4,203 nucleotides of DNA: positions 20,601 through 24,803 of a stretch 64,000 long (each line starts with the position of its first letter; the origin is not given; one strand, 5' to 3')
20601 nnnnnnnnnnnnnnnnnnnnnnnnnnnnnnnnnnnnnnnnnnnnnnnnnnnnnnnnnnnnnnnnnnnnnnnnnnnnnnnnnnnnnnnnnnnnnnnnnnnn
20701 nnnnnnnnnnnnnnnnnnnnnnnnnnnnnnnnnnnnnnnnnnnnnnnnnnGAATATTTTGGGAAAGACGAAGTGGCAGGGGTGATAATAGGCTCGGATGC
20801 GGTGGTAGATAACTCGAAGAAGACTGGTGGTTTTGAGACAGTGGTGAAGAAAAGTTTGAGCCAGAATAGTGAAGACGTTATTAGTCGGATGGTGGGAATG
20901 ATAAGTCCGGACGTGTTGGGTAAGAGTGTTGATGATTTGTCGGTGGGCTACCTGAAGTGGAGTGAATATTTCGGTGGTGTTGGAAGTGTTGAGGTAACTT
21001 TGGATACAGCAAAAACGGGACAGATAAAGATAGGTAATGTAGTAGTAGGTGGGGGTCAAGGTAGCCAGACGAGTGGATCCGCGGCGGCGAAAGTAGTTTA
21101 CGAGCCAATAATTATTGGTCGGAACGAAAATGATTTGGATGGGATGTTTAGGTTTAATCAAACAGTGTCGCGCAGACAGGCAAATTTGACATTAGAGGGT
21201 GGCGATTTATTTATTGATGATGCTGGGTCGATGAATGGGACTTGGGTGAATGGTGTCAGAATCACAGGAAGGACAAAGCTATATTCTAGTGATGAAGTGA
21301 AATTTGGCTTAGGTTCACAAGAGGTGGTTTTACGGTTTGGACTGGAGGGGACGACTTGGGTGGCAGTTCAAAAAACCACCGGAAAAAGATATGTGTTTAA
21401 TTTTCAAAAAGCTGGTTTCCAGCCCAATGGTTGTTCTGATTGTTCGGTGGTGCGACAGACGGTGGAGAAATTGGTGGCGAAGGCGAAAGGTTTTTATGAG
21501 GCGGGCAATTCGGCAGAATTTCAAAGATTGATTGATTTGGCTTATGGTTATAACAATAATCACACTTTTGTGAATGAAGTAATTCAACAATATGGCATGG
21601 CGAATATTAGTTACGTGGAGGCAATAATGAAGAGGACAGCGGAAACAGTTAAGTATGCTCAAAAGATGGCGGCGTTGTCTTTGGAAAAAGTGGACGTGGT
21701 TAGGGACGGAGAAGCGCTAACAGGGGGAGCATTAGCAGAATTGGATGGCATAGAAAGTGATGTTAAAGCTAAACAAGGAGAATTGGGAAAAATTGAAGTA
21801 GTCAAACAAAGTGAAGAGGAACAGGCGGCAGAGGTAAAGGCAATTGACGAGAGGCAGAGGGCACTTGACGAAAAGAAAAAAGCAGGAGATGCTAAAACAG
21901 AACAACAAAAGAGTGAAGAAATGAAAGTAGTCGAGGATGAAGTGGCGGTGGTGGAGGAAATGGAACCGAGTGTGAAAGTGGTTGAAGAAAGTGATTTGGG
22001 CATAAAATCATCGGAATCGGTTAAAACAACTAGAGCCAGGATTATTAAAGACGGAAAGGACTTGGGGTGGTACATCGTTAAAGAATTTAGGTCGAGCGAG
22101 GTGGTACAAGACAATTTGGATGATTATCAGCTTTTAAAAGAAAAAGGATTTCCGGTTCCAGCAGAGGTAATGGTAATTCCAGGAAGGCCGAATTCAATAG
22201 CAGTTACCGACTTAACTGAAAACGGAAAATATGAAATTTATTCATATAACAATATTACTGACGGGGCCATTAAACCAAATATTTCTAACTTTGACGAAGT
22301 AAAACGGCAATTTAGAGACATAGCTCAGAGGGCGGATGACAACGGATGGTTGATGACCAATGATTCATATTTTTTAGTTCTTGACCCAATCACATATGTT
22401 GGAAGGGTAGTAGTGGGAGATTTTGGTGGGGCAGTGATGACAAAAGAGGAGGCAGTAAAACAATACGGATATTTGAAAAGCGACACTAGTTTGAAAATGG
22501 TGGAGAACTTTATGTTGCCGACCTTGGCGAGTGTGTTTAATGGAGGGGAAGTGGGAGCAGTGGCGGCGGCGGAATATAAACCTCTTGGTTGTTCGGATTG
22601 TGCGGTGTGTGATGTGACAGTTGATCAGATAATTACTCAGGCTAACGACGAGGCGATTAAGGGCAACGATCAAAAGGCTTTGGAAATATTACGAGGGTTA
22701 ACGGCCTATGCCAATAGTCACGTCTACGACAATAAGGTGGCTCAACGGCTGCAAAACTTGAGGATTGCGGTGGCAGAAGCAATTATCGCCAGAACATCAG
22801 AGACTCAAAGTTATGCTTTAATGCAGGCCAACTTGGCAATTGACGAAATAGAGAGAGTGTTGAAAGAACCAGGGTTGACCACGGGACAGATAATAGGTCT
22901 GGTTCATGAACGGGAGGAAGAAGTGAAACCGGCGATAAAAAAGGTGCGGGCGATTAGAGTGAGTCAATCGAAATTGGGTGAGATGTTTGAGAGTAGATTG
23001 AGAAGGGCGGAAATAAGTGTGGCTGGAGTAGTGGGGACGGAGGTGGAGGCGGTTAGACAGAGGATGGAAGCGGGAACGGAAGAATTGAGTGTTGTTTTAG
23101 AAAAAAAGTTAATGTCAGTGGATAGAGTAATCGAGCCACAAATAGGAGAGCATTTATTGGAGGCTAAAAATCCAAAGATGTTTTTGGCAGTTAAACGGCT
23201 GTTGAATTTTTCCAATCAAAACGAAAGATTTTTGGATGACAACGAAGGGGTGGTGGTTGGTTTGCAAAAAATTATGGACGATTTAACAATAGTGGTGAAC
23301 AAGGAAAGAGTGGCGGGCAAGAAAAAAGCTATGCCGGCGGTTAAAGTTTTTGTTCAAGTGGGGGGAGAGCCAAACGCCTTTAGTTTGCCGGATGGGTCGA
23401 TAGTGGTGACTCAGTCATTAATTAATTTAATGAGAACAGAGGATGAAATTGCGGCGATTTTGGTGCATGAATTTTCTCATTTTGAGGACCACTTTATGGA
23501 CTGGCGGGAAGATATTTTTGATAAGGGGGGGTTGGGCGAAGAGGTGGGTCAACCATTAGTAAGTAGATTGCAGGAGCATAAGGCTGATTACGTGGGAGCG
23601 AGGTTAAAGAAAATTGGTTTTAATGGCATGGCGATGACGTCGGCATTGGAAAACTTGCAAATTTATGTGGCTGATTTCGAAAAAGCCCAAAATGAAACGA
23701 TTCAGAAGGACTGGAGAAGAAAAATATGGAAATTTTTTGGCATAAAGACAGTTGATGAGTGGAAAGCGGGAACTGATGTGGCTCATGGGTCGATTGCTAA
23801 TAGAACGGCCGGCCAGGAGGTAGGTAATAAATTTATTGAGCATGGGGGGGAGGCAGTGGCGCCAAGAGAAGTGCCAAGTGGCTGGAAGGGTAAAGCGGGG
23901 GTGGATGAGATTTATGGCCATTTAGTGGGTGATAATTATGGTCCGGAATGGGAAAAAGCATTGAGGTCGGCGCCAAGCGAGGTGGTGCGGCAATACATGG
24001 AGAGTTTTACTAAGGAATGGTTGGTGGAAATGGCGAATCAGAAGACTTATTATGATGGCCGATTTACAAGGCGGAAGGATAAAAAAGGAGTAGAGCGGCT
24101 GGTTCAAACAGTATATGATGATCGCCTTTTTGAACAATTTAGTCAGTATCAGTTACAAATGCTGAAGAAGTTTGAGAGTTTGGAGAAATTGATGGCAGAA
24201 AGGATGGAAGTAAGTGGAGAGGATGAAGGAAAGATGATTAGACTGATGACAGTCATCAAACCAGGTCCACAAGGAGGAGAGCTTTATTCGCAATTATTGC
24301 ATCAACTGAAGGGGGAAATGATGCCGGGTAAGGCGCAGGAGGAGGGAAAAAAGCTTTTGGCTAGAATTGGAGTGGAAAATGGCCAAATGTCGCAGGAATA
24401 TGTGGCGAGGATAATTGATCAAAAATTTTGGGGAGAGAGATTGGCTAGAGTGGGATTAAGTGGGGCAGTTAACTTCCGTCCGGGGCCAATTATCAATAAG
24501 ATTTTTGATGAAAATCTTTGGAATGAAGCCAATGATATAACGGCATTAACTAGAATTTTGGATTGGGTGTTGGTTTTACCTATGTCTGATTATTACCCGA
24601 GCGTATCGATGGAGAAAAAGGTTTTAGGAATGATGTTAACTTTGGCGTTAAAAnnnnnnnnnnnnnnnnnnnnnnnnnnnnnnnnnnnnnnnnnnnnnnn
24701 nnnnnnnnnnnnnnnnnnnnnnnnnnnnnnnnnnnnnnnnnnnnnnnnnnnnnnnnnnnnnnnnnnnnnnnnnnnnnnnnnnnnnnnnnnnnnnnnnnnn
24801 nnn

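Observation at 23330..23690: Embedded M48 (HtpX/BepA-like) metalloprotease plus a second HExxH site (nt ~10215): possible autoprocessing polyprotein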

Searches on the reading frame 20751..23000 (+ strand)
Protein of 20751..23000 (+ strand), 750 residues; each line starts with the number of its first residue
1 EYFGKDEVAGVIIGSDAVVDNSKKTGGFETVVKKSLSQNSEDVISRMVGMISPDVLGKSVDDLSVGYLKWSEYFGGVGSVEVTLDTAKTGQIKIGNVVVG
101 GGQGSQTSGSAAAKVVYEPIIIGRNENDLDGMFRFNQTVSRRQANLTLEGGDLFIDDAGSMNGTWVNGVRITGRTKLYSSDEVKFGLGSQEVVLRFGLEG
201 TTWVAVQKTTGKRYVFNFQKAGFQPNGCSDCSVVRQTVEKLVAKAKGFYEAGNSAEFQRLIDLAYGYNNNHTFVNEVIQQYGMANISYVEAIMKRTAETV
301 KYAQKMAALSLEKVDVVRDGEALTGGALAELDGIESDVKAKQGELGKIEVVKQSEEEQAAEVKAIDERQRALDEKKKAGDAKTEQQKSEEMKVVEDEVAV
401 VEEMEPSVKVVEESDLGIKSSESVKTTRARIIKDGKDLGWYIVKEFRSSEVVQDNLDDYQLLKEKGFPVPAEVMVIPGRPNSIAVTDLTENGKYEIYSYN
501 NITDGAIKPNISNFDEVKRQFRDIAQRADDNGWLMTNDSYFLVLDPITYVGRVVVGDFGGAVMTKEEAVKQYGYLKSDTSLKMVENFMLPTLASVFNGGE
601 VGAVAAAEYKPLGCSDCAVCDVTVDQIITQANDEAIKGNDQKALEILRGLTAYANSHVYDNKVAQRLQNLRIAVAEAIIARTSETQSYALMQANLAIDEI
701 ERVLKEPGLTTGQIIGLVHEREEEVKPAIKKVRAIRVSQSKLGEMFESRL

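Call 91: search_protein_families(library=pfam, proteins=[window:20751-23000:+], max_evalue=1)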
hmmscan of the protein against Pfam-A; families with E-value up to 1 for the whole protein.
window:20751-23000:+ (750 aa): 2 families
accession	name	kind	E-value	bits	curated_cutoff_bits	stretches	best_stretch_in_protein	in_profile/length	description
PF00498.31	FHA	-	3.9e-13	50.1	20.7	1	120-186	1-67/67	FHA domain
PF16697.10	Yop-YscD_cpl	-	0.00069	20.3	33.2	1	120-186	19-84/94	Inner membrane component of T3SS, cytoplasmic domain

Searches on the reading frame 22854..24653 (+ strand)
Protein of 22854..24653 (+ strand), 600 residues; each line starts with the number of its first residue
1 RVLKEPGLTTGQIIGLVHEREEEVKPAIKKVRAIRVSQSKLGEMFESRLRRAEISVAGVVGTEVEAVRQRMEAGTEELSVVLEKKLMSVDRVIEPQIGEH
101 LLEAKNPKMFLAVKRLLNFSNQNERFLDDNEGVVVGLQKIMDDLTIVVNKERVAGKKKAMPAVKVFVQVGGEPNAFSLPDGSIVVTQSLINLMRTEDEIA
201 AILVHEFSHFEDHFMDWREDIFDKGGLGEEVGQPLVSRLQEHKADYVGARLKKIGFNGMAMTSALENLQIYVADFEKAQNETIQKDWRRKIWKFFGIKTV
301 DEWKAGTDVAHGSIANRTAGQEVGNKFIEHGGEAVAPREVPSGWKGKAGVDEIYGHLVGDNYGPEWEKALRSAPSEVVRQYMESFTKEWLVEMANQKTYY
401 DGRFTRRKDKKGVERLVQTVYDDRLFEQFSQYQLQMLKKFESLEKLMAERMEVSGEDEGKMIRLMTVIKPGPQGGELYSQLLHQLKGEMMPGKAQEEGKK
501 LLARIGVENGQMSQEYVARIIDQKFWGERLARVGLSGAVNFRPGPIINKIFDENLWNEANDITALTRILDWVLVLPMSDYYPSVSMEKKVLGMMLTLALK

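Call 6: search_protein_families(library=pfam, proteins=[window:22854-24353:+], max_evalue=10)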
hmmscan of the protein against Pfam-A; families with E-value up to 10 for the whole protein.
window:22854-24353:+ (500 aa): 1 family
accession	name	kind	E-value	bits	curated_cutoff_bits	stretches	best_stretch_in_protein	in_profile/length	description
PF01435.24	Peptidase_M48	-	1.5e-12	48.1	20.3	1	152-211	13-77/186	Peptidase family M48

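Call 13: find_homologous_proteins(query=window:22854-24653:+)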
Query window:22854-24653:+: 8000 candidates shared short words with the query, none scored E <= 0.001.
